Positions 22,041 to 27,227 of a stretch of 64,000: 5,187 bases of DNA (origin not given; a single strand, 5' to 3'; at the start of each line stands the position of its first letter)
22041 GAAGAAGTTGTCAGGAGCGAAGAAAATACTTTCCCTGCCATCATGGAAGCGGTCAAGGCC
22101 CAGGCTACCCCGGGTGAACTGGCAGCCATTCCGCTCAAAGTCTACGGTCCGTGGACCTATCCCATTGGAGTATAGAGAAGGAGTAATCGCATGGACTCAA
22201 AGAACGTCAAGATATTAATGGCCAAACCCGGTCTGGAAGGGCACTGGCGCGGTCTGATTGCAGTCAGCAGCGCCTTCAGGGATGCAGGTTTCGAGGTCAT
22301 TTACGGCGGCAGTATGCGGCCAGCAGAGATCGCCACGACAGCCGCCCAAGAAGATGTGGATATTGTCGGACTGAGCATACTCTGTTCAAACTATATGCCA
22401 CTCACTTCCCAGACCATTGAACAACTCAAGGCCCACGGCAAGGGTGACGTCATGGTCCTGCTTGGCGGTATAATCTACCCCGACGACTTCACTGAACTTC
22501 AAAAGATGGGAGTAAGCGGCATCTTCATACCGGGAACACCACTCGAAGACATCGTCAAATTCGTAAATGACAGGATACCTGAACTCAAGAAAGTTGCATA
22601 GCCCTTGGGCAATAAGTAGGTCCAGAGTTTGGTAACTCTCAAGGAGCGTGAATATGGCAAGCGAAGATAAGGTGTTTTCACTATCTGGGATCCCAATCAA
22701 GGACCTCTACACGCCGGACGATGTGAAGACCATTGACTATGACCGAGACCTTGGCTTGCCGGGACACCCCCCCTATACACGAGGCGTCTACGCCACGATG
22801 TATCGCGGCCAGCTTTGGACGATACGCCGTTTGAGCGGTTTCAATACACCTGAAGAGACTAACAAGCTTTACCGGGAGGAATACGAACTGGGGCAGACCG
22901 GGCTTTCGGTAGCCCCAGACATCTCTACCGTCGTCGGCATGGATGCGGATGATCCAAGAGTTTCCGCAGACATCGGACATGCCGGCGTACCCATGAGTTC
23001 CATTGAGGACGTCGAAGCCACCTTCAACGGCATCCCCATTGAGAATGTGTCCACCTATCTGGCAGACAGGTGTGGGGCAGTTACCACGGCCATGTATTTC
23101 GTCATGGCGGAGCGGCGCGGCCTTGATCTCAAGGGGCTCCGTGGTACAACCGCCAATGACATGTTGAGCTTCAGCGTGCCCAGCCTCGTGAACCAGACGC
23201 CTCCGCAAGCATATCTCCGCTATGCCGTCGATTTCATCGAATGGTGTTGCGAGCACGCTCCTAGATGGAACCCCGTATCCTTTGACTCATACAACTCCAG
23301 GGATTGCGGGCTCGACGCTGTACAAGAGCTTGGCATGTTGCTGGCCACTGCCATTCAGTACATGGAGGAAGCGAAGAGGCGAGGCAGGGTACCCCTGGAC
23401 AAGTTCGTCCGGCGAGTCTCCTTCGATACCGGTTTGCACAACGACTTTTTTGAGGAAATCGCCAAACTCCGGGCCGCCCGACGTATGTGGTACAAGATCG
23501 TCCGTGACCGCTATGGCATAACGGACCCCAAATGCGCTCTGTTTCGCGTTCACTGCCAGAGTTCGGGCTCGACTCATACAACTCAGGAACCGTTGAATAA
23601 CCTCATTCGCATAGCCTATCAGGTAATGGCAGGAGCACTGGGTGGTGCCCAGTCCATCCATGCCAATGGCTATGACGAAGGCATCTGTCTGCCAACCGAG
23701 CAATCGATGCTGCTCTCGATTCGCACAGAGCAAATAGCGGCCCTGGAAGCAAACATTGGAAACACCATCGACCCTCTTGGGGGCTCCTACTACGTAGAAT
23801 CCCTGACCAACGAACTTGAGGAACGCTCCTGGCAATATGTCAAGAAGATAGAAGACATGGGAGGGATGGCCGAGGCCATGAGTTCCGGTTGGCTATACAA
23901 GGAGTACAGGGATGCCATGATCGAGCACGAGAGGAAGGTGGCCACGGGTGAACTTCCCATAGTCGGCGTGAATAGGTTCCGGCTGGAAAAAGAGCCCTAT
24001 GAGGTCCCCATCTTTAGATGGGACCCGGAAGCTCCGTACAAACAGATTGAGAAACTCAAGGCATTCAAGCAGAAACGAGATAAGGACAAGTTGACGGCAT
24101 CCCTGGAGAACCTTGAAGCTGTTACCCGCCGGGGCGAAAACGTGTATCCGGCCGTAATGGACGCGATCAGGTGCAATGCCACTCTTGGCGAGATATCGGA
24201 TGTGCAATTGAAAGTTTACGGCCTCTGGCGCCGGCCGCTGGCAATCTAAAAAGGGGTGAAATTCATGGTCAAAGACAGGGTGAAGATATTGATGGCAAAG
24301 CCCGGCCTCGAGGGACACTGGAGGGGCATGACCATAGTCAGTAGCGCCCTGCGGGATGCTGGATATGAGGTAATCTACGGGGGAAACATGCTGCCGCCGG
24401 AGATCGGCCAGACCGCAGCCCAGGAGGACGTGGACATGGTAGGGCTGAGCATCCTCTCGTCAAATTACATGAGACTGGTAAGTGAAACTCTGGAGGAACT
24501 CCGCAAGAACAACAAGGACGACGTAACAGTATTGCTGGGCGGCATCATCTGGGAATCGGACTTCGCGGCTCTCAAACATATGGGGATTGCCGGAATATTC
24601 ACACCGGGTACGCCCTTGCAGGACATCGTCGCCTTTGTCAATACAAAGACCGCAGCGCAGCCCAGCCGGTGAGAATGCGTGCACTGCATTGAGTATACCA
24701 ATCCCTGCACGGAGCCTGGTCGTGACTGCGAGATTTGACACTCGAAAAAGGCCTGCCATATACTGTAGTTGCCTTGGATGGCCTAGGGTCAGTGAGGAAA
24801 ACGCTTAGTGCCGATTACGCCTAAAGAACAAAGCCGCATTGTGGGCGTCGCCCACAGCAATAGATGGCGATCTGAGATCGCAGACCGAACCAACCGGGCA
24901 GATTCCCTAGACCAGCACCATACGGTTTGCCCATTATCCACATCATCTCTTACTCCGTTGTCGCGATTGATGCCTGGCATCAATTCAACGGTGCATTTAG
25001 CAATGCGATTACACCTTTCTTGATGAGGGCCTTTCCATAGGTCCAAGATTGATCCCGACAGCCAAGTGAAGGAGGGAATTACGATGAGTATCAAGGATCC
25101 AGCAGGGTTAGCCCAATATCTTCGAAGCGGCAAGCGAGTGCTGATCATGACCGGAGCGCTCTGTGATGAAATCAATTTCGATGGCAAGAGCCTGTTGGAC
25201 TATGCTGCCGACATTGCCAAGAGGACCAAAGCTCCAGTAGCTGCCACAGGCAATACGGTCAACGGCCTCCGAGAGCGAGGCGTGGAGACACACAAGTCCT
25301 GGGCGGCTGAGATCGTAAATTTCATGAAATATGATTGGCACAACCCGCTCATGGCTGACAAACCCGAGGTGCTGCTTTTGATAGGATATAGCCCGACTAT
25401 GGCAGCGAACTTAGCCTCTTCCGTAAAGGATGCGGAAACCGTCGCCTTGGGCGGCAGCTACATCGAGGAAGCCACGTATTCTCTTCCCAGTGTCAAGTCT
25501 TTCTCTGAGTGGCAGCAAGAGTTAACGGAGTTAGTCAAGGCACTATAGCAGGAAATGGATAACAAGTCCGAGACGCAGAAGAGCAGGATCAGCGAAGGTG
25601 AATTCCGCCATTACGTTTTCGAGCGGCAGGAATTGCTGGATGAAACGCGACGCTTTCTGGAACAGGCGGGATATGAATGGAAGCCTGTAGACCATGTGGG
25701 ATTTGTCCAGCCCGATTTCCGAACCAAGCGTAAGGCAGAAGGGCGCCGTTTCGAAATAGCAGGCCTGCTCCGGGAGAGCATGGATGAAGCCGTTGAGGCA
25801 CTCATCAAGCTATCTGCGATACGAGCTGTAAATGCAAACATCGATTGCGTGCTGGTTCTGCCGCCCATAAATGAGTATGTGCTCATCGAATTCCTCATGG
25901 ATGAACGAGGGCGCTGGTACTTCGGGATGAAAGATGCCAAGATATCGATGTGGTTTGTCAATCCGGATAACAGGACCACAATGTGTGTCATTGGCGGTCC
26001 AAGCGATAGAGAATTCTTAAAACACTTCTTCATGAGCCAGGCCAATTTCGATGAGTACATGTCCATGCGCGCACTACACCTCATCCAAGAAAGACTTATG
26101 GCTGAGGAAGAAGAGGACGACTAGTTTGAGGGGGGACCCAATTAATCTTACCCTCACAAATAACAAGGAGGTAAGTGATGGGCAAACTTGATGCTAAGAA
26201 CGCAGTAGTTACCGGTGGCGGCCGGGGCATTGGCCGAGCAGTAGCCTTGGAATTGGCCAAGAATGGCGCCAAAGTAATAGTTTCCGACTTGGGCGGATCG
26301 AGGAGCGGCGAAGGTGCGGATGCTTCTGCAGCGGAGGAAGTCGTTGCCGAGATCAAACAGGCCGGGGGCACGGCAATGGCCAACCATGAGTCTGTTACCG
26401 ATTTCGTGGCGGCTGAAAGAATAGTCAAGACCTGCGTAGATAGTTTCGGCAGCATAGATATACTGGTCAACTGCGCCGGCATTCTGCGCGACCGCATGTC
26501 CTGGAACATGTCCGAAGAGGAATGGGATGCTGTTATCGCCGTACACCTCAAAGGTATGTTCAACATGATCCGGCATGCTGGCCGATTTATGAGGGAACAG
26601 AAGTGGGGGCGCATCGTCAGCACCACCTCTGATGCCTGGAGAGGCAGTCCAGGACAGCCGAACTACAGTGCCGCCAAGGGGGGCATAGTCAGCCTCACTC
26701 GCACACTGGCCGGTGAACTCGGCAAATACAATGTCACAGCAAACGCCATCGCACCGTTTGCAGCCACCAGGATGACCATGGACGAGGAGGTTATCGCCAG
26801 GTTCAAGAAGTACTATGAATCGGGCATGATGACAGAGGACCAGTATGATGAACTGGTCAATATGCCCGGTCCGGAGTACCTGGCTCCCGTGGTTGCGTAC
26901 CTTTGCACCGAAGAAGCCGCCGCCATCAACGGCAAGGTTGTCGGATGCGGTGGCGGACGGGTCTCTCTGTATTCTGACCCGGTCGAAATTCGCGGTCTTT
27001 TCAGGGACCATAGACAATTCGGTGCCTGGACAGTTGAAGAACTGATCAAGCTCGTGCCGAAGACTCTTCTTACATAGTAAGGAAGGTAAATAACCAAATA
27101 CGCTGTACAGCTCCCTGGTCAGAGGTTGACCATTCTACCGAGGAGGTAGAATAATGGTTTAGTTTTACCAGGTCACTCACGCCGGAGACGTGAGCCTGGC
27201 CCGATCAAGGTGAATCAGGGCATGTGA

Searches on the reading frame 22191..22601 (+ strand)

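Call 9: search_protein_families(library=pfam, proteins=[window:22191-22601:+])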
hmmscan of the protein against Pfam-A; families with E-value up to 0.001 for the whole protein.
window:22191-22601:+ (136 aa): 2 families
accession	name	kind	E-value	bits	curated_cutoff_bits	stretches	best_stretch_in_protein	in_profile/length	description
PF02310.24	B12-binding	-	1.6e-18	67.1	32.1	1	7-116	2-114/121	B12 binding domain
PF00121.24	TIM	-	0.00035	20.6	20.1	0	31-57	198-224/245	Triosephosphate isomerase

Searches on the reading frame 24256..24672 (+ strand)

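Call 3: search_protein_families(library=pfam, proteins=[window:24256-24672:+])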
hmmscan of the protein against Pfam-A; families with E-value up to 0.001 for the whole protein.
window:24256-24672:+ (138 aa): 1 family
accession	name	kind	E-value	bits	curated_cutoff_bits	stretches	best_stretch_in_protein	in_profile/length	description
PF02310.24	B12-binding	-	1.3e-19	70.7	32.1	1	10-119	2-114/121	B12 binding domain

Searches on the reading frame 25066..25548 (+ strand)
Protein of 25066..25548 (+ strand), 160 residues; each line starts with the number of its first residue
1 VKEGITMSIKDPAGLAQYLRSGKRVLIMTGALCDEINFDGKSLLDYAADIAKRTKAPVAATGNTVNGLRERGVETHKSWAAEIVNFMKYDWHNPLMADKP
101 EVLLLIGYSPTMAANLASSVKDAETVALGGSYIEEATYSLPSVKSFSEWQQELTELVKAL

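Call 3: search_protein_families(library=pfam, proteins=[window:25066-25548:+])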
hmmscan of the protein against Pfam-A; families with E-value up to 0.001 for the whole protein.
window:25066-25548:+ (160 aa): 0 families

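Call 41: search_protein_families(library=ncbifam, proteins=[window:25066-25548:+], max_evalue=0.1)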
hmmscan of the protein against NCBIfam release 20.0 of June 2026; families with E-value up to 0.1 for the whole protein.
window:25066-25548:+ (160 aa): 1 family
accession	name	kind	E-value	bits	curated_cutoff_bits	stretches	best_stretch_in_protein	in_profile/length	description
TIGR00315.1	cdhB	equivalog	7.1e-09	35.8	101.2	1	12-157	17-160/162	CO dehydrogenase/acetyl-CoA synthase complex subunit epsilon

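Call 42: search_protein_families(library=pfam, proteins=[window:25066-25548:+], max_evalue=10)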
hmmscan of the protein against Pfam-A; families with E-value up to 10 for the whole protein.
window:25066-25548:+ (160 aa): 1 family
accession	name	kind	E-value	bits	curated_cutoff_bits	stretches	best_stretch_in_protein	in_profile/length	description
PF10018.14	Med4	-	0.21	11.7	26.9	1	37-61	80-104/190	Vitamin-D-receptor interacting Mediator subunit 4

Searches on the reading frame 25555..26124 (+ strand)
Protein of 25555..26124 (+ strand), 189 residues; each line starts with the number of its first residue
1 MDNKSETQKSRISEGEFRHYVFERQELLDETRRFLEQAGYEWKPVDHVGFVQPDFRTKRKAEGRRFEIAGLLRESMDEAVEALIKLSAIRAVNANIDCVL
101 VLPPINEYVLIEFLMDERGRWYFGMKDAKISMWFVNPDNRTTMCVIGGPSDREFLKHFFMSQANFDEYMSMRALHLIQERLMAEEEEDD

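Call 3: search_protein_families(library=pfam, proteins=[window:25555-26124:+])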
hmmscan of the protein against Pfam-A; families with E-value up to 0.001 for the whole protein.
window:25555-26124:+ (189 aa): 0 families

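Call 41: search_protein_families(library=ncbifam, proteins=[window:25555-26124:+], max_evalue=0.1)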
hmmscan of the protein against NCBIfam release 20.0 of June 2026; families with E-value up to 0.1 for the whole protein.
window:25555-26124:+ (189 aa): 0 families

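Call 42: search_protein_families(library=pfam, proteins=[window:25555-26124:+], max_evalue=10)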
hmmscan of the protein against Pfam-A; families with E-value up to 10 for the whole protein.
window:25555-26124:+ (189 aa): 1 family
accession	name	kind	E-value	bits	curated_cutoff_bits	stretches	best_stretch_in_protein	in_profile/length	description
PF20138.4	DUF6528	-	0.006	15.9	23.5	1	80-131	255-305/327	Family of unknown function (DUF6528)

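Call 46: search_solved_structures(query=window:25555-26124:+, show_alignments=1, max_evalue=10)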
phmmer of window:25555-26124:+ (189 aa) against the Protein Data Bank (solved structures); distinct sequences matched with E-value up to 10: 3.
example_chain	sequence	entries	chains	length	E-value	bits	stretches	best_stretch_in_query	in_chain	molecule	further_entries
2ph7_A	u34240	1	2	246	0.016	18.4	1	89-159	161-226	Uncharacterized protein AF_2093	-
9nf8_B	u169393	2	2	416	0.22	14.7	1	13-101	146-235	Lupus La protein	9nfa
3onk_A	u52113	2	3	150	0.54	13.4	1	5-45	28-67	Epsin-3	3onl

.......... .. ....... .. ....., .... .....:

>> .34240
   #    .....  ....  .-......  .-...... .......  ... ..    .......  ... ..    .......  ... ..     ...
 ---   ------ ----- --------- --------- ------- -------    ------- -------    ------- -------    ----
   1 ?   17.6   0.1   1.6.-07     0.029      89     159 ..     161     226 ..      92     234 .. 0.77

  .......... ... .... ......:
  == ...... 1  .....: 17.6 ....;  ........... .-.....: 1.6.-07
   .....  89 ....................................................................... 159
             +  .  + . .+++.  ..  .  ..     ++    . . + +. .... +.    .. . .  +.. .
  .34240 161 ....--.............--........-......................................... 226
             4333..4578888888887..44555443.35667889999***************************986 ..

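Call 69: find_homologous_proteins(query=window:25555-26124:+, max_evalue=0.001)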
Query window:25555-26124:+ (189 aa): 66 proteins with E <= 0.001 among 144 candidates.
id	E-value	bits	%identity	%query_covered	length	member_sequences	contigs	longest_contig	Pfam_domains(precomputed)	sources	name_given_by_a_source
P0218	8.8e-123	425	100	100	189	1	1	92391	-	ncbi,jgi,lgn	-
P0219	1.0e-88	314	71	100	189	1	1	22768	-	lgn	-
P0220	2.5e-82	293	66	100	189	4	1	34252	-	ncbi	ncbi:hypothetical protein ACFLXE_01465 [Chloroflexota bacterium]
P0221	1.0e-81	291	64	97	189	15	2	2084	-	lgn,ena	-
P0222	1.4e-81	291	64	99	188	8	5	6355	-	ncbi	-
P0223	2.5e-81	290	65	100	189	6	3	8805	-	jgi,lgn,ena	-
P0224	2.8e-81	290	66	100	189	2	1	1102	-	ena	-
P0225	2.9e-81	290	64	100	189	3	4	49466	-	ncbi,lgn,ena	-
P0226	5.3e-81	289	64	99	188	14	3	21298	-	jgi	jgi:hypothetical protein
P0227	5.3e-81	289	65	99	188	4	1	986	-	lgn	-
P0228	5.0e-80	286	64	99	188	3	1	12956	-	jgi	jgi:hypothetical protein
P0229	5.8e-80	286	60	94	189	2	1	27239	-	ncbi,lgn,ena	-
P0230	4.3e-79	283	62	100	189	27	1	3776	-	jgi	jgi:hypothetical protein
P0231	1.6e-78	281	62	97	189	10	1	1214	-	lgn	-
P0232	1.9e-78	281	65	100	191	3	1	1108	-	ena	-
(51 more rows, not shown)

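Call 70: find_encoding_contigs(protein=P0218, flank=1000, max_places=2)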
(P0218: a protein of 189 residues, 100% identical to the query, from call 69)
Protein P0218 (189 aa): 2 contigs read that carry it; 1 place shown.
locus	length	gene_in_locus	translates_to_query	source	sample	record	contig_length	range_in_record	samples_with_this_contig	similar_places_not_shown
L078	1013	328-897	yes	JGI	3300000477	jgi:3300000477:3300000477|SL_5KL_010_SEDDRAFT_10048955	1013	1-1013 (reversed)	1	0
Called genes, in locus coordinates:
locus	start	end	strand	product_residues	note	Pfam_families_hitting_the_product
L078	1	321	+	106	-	?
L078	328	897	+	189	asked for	-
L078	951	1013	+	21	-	?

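Call 78: predict_structure(alignment_id=A3)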
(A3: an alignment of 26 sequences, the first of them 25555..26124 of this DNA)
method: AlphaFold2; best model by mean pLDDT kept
length: 189 residues; sequences in the alignment: 26
mean_pLDDT: 85.3   pTM: 0.81
mean pLDDT of the five models: 85.3, 84.9, 82.3, 81.6, 80.4
residues with pLDDT >= 90: 114; 70-90: 45; 50-70: 22; < 50: 8
segments of 3 or more residues with pLDDT < 50: 1-8
pLDDT, mean of each block of 10 residues (from residue 1): 41 63 94 97 95 97 94 94 97 96 90 88 91 94 91 89 70 73 67
secondary structure, 60 per line:
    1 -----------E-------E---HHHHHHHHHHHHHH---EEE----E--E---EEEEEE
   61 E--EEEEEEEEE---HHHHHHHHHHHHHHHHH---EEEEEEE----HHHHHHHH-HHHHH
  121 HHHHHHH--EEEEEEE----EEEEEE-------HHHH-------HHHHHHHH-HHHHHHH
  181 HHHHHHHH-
elements in order: H24-37 E41-43 E55-61 E64-72 H76-92 E96-102 H107-114 H116-127 E130-136 E141-146 H154-157 H165-172 H174-188

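Call 80: fold_search(model_id=the predicted structure, library=pdb)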
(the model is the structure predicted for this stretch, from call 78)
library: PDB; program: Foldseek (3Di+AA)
matches with E <= 10: 601; with E <= 0.001: 4
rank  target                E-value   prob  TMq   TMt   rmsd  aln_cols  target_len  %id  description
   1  2ph7_A                4.3e-08  1.00  0.52  0.45   3.2       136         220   24  Crystal structure of AF2093 from Archaeoglobus fulgidus (released 2007-05-08)
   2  2ph7_B                1.1e-07  1.00  0.51  0.45   3.3       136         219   24  Crystal structure of AF2093 from Archaeoglobus fulgidus (released 2007-05-08)
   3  2okf_A                8.2e-05  1.00  0.42  0.56   4.5       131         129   14  CRYSTAL STRUCTURE OF A FDXN ELEMENT EXCISION CONTROLLING FACTOR PROTEIN (AVA_3312) FROM ANABAENA VARIABILIS AT 1.60 A  (released 2007-01-30)
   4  2inb                  8.2e-05  1.00  0.40  0.54   4.7       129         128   13  Crystal structure of an XisH family protein (ZP_00107633.1) from Nostoc punctiforme PCC 73102 at 1.60 A resolution (released 2006-10-24)
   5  8em1_B                1.7e-02  0.95  0.37  0.17   5.4       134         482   11  Type IIS Restriction Endonuclease PaqCI, DNA Unbound (released 2023-03-22)
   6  2vld_A                2.3e-02  0.99  0.40  0.34   5.0       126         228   13  crystal structure of a repair endonuclease from Pyrococcus abyssi (released 2009-05-19)
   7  6wam_F                3.3e-02  0.63  0.34  0.18  15.2       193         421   11  Structure of Acinetobacter baumannii Cap4 SAVED/CARF-domain containing receptor (released 2020-06-17)
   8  2fok_B                4.3e-02  0.87  0.36  0.14   5.3       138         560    9  STRUCTURE OF RESTRICTION ENDONUCLEASE FOKI (released 1998-06-17)
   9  6wan_F                4.3e-02  0.60  0.34  0.18  15.2       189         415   10  Structure of Acinetobacter baumannii Cap4 SAVED/CARF-domain containing receptor with the cyclic trinucleotide 3'3'3'-c (released 2020-06-17)
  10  2fok_A                4.5e-02  0.82  0.34  0.14   5.4       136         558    7  STRUCTURE OF RESTRICTION ENDONUCLEASE FOKI (released 1998-06-17)
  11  8em1_A                4.8e-02  0.96  0.44  0.19   5.3       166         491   13  Type IIS Restriction Endonuclease PaqCI, DNA Unbound (released 2023-03-22)
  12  5gke_A                5.5e-02  0.92  0.34  0.28   4.8       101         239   13  Structure of EndoMS-dsDNA1 complex (released 2016-11-02)
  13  3bm3_A                5.5e-02  0.77  0.38  0.29  11.8       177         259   15  Restriction endonuclease PspGI-substrate DNA complex (released 2008-09-16)
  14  8epx_A                6.2e-02  0.96  0.44  0.19   4.7       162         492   12  Type IIS Restriction Endonuclease PaqCI, DNA bound (released 2023-03-22)
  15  6g2h_A                6.2e-02  0.72  0.39  0.13   6.2       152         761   10  Filament of acetyl-CoA carboxylase and BRCT domains of BRCA1 (ACC-BRCT) core at 4.6 A resolution (released 2018-06-13)
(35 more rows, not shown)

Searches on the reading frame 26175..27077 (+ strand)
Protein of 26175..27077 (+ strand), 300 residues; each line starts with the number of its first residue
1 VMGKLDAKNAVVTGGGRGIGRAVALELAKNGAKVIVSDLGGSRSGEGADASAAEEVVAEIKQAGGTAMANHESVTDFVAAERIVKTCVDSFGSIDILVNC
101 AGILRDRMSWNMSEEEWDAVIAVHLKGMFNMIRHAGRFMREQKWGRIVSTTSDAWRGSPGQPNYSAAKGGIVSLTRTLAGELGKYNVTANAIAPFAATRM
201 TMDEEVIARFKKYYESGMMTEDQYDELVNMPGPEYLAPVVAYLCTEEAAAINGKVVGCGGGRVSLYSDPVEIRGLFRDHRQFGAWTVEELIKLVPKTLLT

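Call 3: search_protein_families(library=pfam, proteins=[window:26175-27077:+])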
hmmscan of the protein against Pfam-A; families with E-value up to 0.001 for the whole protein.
window:26175-27077:+ (300 aa): 4 families
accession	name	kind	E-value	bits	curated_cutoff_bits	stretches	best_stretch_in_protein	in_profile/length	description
PF00106.31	adh_short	-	2.3e-46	158.2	26.6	1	8-202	1-188/195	short chain dehydrogenase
PF13561.12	adh_short_C2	-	4.2e-42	144.8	27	1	17-261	6-234/236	Enoyl-(Acyl carrier protein) reductase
PF08659.16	KR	-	7.6e-17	62.2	22.6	1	11-169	4-154/180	KR domain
PF01370.27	Epimerase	-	0.0007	19.5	20.9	1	11-162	2-126/240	NAD dependent epimerase/dehydratase family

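Call 81: search_protein_families(library=ncbifam, proteins=[window:26175-27077:+], max_evalue=0.00001)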
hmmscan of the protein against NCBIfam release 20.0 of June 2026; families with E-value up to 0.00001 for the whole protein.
window:26175-27077:+ (300 aa): 203 families (the best 25 are shown)
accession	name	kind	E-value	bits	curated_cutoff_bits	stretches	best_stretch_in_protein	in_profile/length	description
NF005861.0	PRK07791.1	subfamily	5.5e-82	275.5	373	1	2-267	1-261/300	SDR family oxidoreductase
NF005862.0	PRK07792.1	equivalog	1.5e-70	237.8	414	1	4-291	10-281/307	3-oxoacyl-ACP reductase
NF004198.0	PRK05653.1-3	equivalog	2.1e-58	197.7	296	1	2-263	2-247/248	3-oxoacyl-ACP reductase FabG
TIGR01830.1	3oxo_ACP_reduc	equivalog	6.1e-56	189.8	297.75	1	10-261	1-237/239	3-oxoacyl-[acyl-carrier-protein] reductase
NF009466.0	PRK12826.1-2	subfamily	2.8e-50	171.1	222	1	7-263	3-245/248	3-oxoacyl-ACP reductase FabG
TIGR03971.1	SDR_subfam_1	subfamily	1.2e-49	169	300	1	5-258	1-264/271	mycofactocin-coupled SDR family oxidoreductase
NF004197.0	PRK05653.1-1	equivalog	4.1e-48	164.2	332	1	3-261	3-245/249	3-oxoacyl-ACP reductase FabG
NF009464.0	PRK12824.1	subfamily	1.7e-46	158.9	269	1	8-261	3-241/245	3-oxoacyl-ACP reductase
NF005559.1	PRK07231.1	subfamily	2.8e-45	154.8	215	1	5-263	2-248/249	glucose 1-dehydrogenase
TIGR01829.1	AcAcCoA_reduct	subfamily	7.4e-45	153.5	302.1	1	10-262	3-240/242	acetoacetyl-CoA reductase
NF009546.0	PRK12935.1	equivalog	6.3e-44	150.4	418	1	2-207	1-202/247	acetoacetyl-CoA reductase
NF004200.0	PRK05653.1-5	equivalog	2.3e-43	148.5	273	1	8-261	3-240/242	3-oxoacyl-ACP reductase FabG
NF009093.0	PRK12429.1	subfamily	5.3e-43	147.2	258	1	5-261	3-255/259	3-hydroxybutyrate dehydrogenase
NF047923.1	pyridox_DH_SDR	equivalog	7.8e-43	146.8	325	1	6-263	2-241/243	pyridoxal 4-dehydrogenase, SDR-type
NF053542.1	FlxB_rubin_SDR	equivalog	8.4e-43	146.8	340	1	8-261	1-238/239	flexirubin biosynthesis SDR family reductase FlxB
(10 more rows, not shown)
